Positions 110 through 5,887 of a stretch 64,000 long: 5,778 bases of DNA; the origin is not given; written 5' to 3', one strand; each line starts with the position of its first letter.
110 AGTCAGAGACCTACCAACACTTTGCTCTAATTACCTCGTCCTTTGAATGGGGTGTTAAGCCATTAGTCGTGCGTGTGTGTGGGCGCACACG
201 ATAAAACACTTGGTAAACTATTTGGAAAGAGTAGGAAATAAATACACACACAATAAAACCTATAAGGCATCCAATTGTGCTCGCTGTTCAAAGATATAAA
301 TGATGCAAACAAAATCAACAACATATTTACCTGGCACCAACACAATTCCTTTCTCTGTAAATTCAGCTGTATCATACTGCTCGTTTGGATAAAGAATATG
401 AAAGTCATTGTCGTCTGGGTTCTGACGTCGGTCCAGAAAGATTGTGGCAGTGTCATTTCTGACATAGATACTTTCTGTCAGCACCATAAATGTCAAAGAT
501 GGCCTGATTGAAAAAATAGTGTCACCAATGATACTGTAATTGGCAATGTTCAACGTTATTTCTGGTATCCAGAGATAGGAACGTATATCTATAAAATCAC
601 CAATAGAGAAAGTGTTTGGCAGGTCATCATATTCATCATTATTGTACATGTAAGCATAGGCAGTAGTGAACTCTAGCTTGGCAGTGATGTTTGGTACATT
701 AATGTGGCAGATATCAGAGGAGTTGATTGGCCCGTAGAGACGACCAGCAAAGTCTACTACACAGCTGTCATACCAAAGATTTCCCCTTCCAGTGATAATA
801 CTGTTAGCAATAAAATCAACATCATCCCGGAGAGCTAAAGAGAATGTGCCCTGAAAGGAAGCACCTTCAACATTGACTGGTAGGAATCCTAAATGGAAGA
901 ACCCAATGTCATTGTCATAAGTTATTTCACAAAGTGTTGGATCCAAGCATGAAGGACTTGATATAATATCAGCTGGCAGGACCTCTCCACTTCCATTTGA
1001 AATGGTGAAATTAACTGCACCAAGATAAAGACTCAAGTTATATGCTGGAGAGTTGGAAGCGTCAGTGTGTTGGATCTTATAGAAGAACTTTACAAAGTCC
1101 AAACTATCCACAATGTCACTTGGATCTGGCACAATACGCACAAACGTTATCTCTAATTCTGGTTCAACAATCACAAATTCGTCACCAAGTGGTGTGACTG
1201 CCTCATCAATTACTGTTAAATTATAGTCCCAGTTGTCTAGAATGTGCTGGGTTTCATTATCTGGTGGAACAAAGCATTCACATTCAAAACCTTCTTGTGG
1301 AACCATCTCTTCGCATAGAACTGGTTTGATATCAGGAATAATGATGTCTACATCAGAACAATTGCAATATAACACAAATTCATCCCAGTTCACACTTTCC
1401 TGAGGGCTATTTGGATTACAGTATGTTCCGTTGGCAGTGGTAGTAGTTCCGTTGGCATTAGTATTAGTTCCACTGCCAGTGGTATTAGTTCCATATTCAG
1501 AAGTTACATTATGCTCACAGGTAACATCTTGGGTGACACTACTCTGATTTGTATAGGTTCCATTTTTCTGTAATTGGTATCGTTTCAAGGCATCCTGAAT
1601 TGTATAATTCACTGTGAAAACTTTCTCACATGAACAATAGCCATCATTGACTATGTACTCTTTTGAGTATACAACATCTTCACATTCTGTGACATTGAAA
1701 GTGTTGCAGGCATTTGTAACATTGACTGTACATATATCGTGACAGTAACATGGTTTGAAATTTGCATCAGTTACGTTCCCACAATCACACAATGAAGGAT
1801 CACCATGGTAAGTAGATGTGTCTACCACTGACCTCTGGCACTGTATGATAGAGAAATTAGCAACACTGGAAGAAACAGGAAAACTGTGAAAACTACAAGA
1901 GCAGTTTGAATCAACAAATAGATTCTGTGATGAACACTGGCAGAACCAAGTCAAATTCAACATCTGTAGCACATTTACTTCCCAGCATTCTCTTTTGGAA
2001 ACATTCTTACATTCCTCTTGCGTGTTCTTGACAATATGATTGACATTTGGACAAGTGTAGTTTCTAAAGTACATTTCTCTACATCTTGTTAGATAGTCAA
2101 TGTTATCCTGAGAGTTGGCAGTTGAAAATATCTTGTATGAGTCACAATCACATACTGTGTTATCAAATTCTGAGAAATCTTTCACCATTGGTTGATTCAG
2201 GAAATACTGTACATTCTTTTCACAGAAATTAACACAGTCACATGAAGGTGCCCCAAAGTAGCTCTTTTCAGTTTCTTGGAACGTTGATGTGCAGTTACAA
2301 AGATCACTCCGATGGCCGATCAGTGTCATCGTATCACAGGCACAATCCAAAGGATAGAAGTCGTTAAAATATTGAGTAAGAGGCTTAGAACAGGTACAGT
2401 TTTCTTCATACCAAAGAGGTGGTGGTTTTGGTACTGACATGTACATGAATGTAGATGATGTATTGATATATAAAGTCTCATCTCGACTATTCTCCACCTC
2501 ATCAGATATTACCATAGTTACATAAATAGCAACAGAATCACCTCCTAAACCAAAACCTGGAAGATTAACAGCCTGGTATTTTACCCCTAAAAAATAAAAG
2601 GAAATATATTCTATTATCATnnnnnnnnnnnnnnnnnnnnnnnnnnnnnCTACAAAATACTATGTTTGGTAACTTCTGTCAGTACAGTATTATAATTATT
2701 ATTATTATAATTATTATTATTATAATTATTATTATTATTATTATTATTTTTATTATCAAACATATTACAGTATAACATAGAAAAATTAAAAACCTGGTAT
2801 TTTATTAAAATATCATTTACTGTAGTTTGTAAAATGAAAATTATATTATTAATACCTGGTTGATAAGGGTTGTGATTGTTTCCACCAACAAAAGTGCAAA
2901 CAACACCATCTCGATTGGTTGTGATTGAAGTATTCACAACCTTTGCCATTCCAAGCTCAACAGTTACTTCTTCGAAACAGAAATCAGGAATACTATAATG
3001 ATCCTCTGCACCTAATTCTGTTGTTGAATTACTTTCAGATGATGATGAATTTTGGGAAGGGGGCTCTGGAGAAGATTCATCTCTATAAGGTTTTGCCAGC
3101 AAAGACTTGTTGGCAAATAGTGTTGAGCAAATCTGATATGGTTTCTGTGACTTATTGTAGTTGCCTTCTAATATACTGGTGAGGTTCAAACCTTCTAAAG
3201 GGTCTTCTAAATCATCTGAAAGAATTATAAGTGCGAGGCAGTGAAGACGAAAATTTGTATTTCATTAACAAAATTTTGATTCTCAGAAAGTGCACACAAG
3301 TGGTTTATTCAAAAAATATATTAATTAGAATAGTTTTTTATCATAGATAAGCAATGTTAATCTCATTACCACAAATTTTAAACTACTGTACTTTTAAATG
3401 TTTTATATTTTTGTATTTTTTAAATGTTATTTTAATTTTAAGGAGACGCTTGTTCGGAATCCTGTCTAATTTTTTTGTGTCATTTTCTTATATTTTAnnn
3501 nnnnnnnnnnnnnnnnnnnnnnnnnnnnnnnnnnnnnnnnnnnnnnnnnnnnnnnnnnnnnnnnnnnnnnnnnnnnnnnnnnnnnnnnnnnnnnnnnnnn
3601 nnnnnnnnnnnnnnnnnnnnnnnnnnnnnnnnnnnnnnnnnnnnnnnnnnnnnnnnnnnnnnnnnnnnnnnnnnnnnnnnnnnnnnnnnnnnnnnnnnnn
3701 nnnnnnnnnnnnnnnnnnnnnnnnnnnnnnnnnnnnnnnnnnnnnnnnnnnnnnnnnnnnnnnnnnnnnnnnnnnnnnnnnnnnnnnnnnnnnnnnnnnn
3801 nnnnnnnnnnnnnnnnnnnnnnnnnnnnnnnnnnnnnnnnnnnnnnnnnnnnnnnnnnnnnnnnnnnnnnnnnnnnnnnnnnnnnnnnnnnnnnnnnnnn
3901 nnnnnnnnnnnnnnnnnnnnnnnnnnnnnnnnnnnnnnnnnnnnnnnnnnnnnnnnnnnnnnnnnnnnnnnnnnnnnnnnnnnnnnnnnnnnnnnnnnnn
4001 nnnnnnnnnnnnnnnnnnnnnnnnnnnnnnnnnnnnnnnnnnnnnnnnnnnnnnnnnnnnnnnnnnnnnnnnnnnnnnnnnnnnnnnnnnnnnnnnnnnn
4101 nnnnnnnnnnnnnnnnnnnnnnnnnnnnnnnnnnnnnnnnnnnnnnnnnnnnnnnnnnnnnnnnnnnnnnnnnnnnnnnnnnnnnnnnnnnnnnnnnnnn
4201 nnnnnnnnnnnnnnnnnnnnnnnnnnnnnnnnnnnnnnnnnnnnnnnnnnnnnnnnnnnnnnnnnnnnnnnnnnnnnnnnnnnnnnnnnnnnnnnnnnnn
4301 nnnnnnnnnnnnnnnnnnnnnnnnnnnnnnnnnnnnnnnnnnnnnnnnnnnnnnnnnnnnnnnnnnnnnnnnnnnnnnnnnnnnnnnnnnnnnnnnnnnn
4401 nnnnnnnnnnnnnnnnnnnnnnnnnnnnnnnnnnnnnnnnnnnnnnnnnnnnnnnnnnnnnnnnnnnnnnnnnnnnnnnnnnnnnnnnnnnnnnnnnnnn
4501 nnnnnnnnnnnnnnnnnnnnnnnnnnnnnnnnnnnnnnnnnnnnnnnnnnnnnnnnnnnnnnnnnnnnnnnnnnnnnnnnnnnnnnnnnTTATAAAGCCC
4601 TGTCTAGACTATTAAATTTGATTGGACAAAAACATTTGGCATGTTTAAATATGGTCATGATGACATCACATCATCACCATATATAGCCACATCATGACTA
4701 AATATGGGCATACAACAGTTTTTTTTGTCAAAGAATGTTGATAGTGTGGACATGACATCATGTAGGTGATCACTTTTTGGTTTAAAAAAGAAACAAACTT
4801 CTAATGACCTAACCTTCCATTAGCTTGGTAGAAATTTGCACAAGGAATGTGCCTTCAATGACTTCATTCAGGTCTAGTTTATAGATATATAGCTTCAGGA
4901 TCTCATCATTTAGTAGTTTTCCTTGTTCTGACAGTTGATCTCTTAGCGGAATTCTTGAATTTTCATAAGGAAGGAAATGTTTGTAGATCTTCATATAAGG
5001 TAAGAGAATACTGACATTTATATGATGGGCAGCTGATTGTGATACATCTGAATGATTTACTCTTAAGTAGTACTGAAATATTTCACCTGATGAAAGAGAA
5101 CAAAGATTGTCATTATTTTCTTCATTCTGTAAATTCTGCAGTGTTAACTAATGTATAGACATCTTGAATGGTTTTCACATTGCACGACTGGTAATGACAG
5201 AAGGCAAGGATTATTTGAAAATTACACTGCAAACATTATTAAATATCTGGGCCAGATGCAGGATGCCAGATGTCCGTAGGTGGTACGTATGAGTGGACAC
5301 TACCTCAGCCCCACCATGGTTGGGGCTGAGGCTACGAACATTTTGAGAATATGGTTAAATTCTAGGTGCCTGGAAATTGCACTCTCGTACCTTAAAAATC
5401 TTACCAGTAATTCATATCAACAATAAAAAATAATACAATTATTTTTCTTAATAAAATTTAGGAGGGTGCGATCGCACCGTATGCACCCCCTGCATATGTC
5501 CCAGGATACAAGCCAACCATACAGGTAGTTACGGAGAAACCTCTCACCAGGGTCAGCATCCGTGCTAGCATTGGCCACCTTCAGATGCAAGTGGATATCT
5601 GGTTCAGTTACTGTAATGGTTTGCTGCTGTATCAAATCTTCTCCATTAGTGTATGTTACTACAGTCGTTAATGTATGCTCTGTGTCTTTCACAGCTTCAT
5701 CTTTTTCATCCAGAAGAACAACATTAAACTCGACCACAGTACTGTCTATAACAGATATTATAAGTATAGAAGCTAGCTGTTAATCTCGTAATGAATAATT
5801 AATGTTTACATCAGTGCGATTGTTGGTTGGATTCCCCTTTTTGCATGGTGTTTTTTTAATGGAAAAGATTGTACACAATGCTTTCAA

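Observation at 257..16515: Large orphan CxC-repeat, heavily N-glycosylated, signal-anchor protein (Gene A)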

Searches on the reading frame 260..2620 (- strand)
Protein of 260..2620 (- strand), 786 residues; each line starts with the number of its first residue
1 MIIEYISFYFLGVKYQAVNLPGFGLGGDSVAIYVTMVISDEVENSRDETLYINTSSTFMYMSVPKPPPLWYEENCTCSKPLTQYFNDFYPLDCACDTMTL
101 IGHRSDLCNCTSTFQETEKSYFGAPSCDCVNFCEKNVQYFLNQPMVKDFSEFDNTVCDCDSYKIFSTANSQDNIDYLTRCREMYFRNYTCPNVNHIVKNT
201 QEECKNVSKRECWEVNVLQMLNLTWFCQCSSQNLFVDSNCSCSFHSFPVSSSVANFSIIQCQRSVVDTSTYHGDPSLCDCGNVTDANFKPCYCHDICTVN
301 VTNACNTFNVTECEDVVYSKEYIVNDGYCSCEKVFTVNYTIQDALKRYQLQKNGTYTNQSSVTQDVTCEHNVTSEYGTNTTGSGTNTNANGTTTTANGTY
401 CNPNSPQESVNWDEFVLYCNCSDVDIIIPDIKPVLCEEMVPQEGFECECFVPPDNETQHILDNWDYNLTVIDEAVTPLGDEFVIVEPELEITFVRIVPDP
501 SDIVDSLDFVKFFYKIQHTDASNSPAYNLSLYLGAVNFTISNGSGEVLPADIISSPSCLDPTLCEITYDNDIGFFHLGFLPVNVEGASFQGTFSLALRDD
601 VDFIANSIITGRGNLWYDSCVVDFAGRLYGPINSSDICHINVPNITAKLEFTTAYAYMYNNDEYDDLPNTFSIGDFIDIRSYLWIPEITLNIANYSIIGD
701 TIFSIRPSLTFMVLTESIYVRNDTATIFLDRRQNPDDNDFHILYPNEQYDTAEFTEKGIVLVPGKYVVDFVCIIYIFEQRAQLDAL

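Call 3: search_protein_families(library=pfam, proteins=[window:260-2620:-], max_evalue=1)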
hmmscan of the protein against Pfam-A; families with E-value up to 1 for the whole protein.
window:260-2620:- (786 aa): 0 families

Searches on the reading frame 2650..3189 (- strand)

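Call 3: search_protein_families(library=pfam, proteins=[window:2650-3189:-], max_evalue=1)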
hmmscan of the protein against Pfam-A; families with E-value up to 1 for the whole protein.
window:2650-3189:- (179 aa): 1 family
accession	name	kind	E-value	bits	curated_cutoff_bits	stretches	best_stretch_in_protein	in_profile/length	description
PF13054.11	DUF3915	-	0.78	10.1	26.9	0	133-166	83-112/126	Protein of unknown function (DUF3915)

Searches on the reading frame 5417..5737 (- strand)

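Call 3: search_protein_families(library=pfam, proteins=[window:5417-5737:-], max_evalue=1)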
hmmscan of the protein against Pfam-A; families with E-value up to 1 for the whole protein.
window:5417-5737:- (106 aa): 1 family
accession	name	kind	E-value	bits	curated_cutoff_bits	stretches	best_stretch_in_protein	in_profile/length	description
PF02884.22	Lyase_8_C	-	0.022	15.6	22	1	14-46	10-42/69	Polysaccharide lyase family 8, C-terminal beta-sandwich domain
